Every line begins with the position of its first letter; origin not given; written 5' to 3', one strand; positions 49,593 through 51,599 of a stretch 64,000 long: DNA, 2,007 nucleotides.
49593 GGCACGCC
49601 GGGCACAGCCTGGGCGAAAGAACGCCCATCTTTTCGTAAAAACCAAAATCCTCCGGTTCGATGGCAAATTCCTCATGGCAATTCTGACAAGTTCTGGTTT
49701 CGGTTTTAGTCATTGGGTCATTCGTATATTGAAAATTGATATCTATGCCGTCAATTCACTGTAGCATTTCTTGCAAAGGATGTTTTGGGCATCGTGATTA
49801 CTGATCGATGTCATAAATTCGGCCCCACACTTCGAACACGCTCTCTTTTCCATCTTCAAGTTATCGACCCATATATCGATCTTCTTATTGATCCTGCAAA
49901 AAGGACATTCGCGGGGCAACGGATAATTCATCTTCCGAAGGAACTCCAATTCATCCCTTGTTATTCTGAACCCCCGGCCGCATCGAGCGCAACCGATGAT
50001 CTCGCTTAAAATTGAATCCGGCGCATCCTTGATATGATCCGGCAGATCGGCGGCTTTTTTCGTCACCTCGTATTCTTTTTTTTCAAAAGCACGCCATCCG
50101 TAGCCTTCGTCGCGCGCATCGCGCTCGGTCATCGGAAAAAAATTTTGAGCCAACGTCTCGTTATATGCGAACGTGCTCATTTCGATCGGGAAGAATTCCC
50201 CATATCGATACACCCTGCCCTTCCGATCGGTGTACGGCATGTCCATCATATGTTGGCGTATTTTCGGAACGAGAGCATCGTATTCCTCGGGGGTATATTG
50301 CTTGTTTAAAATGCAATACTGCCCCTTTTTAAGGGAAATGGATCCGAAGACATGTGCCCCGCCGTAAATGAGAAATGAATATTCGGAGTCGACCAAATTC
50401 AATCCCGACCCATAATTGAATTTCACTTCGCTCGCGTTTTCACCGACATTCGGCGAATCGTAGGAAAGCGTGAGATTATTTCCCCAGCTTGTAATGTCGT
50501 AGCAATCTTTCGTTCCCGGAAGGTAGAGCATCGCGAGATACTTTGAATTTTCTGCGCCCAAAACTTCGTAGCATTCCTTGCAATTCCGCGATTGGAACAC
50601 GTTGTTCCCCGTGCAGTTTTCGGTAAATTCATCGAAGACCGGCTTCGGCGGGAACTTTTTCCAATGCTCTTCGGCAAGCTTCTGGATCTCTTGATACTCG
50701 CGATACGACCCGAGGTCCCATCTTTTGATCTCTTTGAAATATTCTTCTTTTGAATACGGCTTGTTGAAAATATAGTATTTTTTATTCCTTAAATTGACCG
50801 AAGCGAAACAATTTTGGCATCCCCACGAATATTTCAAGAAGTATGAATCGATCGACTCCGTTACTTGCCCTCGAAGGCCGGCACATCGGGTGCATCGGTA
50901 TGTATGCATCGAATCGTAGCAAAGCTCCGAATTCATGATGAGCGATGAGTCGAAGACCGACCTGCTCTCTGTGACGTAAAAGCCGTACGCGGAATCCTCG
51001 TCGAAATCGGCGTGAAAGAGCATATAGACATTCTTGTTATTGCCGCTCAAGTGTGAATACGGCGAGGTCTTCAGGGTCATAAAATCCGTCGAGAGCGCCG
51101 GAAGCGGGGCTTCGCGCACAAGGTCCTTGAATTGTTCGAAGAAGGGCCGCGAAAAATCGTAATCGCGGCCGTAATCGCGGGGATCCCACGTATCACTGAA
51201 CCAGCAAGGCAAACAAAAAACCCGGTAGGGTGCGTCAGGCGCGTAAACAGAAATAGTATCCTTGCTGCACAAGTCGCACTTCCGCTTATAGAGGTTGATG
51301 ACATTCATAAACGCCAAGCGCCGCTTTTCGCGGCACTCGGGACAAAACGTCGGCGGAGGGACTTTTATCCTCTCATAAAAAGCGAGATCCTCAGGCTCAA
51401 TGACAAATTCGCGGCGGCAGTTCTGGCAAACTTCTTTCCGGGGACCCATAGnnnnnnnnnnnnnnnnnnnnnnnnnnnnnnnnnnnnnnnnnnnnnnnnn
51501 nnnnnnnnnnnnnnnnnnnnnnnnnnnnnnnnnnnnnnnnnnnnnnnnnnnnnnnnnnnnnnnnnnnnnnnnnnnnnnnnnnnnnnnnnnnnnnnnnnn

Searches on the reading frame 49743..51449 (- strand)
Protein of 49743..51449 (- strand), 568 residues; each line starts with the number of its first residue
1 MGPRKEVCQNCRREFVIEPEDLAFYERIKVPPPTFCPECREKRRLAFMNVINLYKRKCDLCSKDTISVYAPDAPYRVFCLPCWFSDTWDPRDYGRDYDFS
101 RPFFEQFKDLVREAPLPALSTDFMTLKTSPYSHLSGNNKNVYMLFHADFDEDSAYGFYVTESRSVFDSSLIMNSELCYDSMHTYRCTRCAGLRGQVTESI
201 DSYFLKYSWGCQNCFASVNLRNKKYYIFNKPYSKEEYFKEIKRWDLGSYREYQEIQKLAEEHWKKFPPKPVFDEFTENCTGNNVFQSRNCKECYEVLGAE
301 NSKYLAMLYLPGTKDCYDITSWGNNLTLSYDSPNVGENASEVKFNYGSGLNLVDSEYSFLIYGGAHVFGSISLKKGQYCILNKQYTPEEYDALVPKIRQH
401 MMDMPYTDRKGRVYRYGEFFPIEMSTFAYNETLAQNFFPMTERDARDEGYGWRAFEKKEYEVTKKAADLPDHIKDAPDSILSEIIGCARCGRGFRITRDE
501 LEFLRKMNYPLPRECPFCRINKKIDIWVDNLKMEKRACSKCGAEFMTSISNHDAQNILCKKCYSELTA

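Call 7: search_protein_families(library=pfam, proteins=[window:49743-51449:-], max_evalue=0.01)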
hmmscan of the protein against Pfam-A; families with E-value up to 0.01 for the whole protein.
window:49743-51449:- (568 aa): 1 family
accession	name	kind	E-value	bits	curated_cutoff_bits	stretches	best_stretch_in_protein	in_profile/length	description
PF13451.12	zf_Tbcl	-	0.0028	18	24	1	6-44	5-44/48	Probable treble clef domain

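Call 17: search_protein_families(library=ncbifam, proteins=[window:49743-51449:-], max_evalue=0.01)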
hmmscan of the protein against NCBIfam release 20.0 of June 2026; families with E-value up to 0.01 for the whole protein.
window:49743-51449:- (568 aa): 0 families

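Call 19: find_related_loci(query=A1, collection=genome_contigs, flank=4000)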
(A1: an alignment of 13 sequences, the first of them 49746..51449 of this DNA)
Query A1 (568 aa) in genome_contigs; peptide patterns used: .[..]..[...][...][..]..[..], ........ (x = any residue, [..] = any of these).
599 stretches matched a pattern (row limit reached: there are more); 583 encode a relative of the query (tblastn E <= 1e-3); the best 80 are kept; 80 distinct loci.
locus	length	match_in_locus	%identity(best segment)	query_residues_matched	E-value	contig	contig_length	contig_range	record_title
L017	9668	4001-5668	61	8-564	0e+0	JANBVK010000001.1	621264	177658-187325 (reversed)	MAG: Patescibacteria group bacterium isolate AMOR_Bin_147 NODE_1_length_621264_cov_13.613588, whole genome shotgun seque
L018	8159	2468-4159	60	6-563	0e+0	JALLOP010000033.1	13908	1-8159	Patescibacteria group bacterium AH-259-L07 AH-259-L07_NODE_33, whole genome shotgun sequence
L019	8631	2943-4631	56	1-563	0e+0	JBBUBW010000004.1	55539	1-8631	MAG: Patescibacteria group bacterium isolate H43-bin006_1 H43_bin006_1_000000000004, whole genome shotgun sequence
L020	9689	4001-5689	55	1-563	0e+0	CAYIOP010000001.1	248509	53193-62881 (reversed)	MAG TPA_asm: uncultured Candidatus Saccharibacteria bacterium isolate ERP119705_co3_310 genome assembly, contig: NODE_15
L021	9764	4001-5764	55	7-563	0e+0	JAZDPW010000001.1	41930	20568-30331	MAG: Candidatus Jorgensenbacteria bacterium isolate MEGAHIT-group-0.89 k141_13868214, whole genome shotgun sequence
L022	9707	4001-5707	53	1-563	0e+0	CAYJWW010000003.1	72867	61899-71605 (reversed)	MAG TPA_asm: uncultured Candidatus Saccharibacteria bacterium isolate ERP125453_co1_514 genome assembly, contig: NODE_21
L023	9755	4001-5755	48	5-568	0e+0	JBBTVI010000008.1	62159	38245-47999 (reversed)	MAG: Patescibacteria group bacterium isolate H51-bin228_1 H51_bin228_1_000000000008, whole genome shotgun sequence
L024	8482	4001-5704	48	1-567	0e+0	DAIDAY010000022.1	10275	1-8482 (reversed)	MAG TPA_asm: bacterium isolate clean1852 NODE_22_length_10275_cov_7.359184, whole genome shotgun sequence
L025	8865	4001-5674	47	8-565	3e-174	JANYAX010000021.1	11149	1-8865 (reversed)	MAG: Candidatus Nomurabacteria bacterium isolate GL140_5_metabat_390 GL140_5_k141_2160238, whole genome shotgun sequence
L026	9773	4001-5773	42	1-565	9e-153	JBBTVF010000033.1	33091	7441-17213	MAG: Patescibacteria group bacterium isolate H52-bin056 H52_bin056_000000000033, whole genome shotgun sequence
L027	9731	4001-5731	43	1-568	1e-152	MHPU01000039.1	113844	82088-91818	MAG: Candidatus Staskawiczbacteria bacterium RIFOXYD1_FULL_32_13 rifoxyd1_full_scaffold_71, whole genome shotgun sequenc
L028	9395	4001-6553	54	6-565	0e+0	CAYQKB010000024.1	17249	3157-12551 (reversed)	MAG TPA_asm: uncultured Candidatus Saccharibacteria bacterium isolate SRP193066_co2_439 genome assembly, contig: NODE_17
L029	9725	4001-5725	43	1-565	2e-150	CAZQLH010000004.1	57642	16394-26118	MAG TPA_asm: uncultured Candidatus Saccharibacteria bacterium isolate SRP077602_co6_254 genome assembly, contig: NODE_84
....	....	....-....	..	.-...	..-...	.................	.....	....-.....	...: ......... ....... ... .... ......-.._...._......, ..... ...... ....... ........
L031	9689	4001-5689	43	1-563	5e-148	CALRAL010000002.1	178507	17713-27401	MAG: Candidatus Nomurabacteria bacterium isolate Ike-150m-34 genome assembly, contig: Ike-150-c6, whole genome shotgun s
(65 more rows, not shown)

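Call 22: find_homologous_proteins(query=window:49746-51449:-, max_evalue=1e-50)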
Query window:49746-51449:- (568 aa): 7124 proteins with E <= 1e-50 among 8000 candidates; the best 120 are listed.
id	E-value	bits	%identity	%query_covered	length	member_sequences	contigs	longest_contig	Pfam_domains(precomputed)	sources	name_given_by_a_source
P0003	0.0e+0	1230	89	100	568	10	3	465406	-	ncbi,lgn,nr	ncbi:hypothetical protein M1413_01835 [Patescibacteria group bacterium]|nr:hypothetical protein [Pat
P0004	6.0e-250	849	62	99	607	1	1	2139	-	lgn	-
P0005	5.6e-247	839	62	99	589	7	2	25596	-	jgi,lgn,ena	-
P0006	3.4e-244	830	60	99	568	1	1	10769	-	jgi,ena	-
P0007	6.7e-243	826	61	98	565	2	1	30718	-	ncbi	-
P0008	8.7e-243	825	60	99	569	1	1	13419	-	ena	-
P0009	3.5e-242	823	59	99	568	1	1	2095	-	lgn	-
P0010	4.8e-242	823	59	100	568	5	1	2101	-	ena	-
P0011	2.0e-241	821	61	98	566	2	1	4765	-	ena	-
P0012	2.2e-241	821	61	99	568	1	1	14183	-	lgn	-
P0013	2.3e-241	821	60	98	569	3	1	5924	-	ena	-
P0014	4.6e-241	820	62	98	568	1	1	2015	-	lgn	-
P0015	8.3e-241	819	61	98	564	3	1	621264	-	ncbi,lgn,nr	ncbi:MAG: hypothetical protein KJI72_01025 [Patescibacteria group bacterium]|nr:hypothetical protein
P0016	1.4e-240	818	59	99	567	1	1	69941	-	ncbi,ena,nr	ncbi:MAG: Uncharacterized protein G01um101430_627 [Parcubacteria group bacterium Gr01-1014_30]|nr:MA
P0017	3.9e-240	817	60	99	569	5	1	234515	-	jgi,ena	-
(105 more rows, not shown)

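Call 23: find_encoding_contigs(protein=P0003, flank=8000, max_places=4)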
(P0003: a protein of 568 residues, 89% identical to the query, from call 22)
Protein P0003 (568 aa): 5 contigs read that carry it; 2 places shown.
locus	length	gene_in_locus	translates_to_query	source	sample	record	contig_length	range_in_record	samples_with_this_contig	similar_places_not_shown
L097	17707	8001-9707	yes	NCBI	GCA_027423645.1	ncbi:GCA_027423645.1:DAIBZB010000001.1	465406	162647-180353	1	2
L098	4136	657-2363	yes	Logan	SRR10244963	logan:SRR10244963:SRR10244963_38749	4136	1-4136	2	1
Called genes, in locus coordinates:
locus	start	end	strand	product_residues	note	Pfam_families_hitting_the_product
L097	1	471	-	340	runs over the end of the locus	PF27233:MJ0711_N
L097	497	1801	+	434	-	PF21760:SecD_1st, PF22599:SecDF_P1_head, PF03176:MMPL, PF02355:SecD_SecF_C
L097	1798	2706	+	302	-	PF02355:SecD_SecF_C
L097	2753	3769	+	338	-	PF04545:Sigma70_r4, PF05066:HARE-HTH (weak)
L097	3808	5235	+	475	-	PF26449:DUF8128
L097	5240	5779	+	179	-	-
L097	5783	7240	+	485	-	PF02534:T4SS-DNA_transf (faint), PF01935:DUF87 (weak), PF10412:TrwB_AAD_bind (weak), PF13401:AAA_22 (faint), PF12696:TraG-D_C (weak)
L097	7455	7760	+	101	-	PF03091:CutA1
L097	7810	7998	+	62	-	-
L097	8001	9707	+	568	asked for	-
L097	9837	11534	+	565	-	-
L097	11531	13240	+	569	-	-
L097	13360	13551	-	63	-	PF12728:HTH_17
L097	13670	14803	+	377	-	PF05977:MFS_3 (weak), PF07690:MFS_1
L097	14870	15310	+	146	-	-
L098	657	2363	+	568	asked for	-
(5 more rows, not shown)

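Call 24: find_encoding_contigs(protein=P0005, flank=5000, max_places=2)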
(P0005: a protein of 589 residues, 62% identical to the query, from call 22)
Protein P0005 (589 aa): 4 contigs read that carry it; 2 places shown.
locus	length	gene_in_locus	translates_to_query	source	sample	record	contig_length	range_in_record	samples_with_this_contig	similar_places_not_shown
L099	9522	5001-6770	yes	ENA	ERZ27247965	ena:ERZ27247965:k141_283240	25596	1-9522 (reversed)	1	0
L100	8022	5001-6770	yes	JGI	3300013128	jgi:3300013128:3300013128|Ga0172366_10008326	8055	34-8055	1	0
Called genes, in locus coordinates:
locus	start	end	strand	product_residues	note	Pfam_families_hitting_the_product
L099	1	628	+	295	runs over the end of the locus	PF07549:Sec_GG (weak), PF02355:SecD_SecF_C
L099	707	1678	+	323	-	PF04545:Sigma70_r4, PF05066:HARE-HTH (faint)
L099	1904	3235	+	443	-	PF26449:DUF8128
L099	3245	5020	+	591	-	PF01935:DUF87, PF10412:TrwB_AAD_bind, PF23477:zf_Tbcl_2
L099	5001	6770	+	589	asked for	-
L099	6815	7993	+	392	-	PF02534:T4SS-DNA_transf (weak), PF10412:TrwB_AAD_bind, PF01935:DUF87 (weak), PF13401:AAA_22 (faint)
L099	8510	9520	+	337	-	?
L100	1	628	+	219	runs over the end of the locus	?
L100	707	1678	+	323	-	PF04545:Sigma70_r4, PF05066:HARE-HTH (faint)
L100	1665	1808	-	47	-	-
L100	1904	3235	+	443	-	PF26449:DUF8128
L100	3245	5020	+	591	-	PF01935:DUF87, PF10412:TrwB_AAD_bind, PF23477:zf_Tbcl_2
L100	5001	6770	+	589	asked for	-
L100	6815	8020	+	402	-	?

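Call 56: search_protein_families(library=pfam, proteins=[L024:3644-3826:+], max_evalue=10)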
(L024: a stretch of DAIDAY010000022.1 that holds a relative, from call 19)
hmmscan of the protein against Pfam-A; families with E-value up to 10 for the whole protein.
L024:3644-3826:+ (61 aa): 2 families
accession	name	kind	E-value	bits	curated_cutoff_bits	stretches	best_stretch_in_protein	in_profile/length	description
PF23820.1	DUF7190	-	0.076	13.6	27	1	1-23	1-23/66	Family of unknown function (DUF7190)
PF00558.24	Vpu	-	0.081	13.2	24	1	6-38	7-38/81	Vpu protein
